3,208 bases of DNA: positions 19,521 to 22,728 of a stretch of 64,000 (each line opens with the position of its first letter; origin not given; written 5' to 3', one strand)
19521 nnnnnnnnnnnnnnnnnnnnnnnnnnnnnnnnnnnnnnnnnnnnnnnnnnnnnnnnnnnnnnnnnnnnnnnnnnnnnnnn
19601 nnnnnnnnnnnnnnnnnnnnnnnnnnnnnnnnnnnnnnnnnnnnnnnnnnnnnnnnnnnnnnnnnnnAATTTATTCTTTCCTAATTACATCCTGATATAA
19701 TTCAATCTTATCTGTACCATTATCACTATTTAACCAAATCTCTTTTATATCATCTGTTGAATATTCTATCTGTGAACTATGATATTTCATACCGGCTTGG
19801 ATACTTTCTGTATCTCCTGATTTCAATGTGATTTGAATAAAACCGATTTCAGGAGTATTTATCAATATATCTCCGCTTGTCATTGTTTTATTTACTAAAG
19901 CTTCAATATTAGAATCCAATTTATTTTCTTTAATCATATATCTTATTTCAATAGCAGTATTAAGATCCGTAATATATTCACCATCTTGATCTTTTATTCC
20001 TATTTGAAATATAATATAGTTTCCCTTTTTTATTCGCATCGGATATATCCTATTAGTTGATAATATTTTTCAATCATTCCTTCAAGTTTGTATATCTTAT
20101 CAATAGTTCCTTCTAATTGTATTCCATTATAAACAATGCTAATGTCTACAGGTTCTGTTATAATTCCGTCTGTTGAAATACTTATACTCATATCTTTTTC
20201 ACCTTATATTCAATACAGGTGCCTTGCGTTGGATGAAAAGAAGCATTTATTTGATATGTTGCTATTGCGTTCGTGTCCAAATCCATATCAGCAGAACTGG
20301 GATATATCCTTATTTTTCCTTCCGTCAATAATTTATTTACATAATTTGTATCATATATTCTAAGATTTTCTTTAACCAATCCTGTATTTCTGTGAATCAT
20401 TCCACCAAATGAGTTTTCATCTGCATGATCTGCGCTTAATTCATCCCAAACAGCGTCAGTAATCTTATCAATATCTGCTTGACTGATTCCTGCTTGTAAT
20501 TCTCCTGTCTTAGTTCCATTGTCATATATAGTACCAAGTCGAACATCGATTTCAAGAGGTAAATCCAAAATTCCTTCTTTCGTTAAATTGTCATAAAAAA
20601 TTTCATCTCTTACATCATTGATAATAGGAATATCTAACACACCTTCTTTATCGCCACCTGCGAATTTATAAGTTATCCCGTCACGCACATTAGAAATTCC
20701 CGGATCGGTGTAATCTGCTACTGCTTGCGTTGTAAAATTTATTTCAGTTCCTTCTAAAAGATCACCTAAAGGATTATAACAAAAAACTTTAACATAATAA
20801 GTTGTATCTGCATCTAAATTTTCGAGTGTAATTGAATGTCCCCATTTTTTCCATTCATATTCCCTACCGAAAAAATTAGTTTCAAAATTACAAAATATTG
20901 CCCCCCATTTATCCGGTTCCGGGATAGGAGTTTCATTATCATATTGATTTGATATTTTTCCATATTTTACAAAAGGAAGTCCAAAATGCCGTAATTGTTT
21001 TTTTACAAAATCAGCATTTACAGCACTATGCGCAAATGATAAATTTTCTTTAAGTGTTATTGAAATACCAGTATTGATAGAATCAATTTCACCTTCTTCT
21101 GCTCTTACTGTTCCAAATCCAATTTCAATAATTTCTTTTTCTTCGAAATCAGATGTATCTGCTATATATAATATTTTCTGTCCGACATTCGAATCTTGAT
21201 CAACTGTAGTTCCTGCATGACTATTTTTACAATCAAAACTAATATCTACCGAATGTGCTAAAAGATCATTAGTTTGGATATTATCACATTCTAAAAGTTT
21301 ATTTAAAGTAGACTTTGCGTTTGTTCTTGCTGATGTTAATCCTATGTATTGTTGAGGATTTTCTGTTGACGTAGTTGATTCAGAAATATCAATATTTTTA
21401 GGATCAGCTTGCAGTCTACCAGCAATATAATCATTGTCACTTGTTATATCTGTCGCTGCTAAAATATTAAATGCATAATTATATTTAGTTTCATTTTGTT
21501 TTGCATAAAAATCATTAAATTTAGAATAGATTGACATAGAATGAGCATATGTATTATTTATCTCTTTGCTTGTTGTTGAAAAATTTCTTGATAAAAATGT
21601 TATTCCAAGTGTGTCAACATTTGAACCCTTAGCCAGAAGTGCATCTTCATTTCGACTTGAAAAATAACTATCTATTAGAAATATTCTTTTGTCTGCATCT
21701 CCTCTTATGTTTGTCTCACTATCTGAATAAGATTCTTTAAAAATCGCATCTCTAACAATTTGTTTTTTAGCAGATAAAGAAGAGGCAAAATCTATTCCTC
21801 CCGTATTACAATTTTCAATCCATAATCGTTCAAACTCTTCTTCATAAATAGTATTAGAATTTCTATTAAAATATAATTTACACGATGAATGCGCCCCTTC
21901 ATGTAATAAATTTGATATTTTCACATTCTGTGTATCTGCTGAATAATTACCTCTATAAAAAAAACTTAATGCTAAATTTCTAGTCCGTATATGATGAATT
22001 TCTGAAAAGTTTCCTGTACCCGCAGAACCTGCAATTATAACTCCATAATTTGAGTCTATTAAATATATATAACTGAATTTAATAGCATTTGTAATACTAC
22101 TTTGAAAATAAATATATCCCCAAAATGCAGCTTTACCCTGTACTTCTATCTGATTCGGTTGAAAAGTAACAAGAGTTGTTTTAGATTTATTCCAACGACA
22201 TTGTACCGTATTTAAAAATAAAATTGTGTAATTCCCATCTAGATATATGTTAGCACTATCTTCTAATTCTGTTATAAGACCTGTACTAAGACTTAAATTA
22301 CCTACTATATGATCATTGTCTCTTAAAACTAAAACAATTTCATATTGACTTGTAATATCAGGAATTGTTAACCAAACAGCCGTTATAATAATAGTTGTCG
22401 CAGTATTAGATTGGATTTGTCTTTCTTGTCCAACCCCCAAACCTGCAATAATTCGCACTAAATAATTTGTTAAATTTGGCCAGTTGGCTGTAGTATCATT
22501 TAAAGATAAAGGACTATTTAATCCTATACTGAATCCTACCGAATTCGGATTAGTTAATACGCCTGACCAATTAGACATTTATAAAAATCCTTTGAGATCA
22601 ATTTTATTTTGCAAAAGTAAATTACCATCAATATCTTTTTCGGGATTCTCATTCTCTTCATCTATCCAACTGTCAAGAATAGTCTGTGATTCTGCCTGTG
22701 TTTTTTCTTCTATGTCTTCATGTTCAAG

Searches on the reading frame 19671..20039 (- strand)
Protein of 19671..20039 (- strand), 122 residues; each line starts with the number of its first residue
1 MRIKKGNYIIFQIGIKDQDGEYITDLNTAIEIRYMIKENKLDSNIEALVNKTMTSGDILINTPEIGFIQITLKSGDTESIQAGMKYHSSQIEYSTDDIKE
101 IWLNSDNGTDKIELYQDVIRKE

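Call 3: search_protein_families(library=pfam, proteins=[window:19671-20039:-], max_evalue=0.1)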
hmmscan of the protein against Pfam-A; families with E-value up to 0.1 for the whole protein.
window:19671-20039:- (122 aa): 2 families
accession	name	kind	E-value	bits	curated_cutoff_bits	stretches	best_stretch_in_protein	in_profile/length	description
PF22918.2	PTEN2_C2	-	0.073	13.5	25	0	11-45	75-110/130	PTEN2, C2 domain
PF22264.1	DUF6952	-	0.076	13.9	27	0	17-42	38-62/79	Family of unknown function (DUF6952)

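Call 6: search_protein_families(library=phrogs, proteins=[window:19671-20039:-], max_evalue=0.001)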
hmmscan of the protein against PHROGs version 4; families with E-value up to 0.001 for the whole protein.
window:19671-20039:- (122 aa): 0 families

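Call 66: search_protein_families(library=padloc, proteins=[window:19671-20039:-], max_evalue=0.01)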
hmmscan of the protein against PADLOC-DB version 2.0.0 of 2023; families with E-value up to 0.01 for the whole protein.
window:19671-20039:- (122 aa): 0 families

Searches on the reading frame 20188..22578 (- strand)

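Call 3: search_protein_families(library=pfam, proteins=[window:20188-22578:-], max_evalue=0.1)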
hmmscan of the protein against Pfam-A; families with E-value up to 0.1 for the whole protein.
window:20188-22578:- (796 aa): 1 family
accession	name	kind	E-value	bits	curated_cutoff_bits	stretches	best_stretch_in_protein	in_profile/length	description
PF16656.11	Pur_ac_phosph_N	-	0.00078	20.4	30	1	568-602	48-82/93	Purple acid Phosphatase, N-terminal domain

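Call 6: search_protein_families(library=phrogs, proteins=[window:20188-22578:-], max_evalue=0.001)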
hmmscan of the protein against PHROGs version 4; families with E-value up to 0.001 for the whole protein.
window:20188-22578:- (796 aa): 0 families

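Call 66: search_protein_families(library=padloc, proteins=[window:20188-22578:-], max_evalue=0.01)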
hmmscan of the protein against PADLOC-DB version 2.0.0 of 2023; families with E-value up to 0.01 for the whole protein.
window:20188-22578:- (796 aa): 0 families

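Call 76: search_protein_families(library=pfam, max_evalue=0.001, proteins=[window:20191-22578:-])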
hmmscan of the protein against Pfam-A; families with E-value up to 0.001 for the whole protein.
seq(796 aa): 1 family
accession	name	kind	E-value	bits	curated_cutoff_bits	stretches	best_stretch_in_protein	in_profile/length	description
PF16656.11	Pur_ac_phosph_N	-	0.00078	20.4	30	0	568-602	48-82/93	Purple acid Phosphatase, N-terminal domain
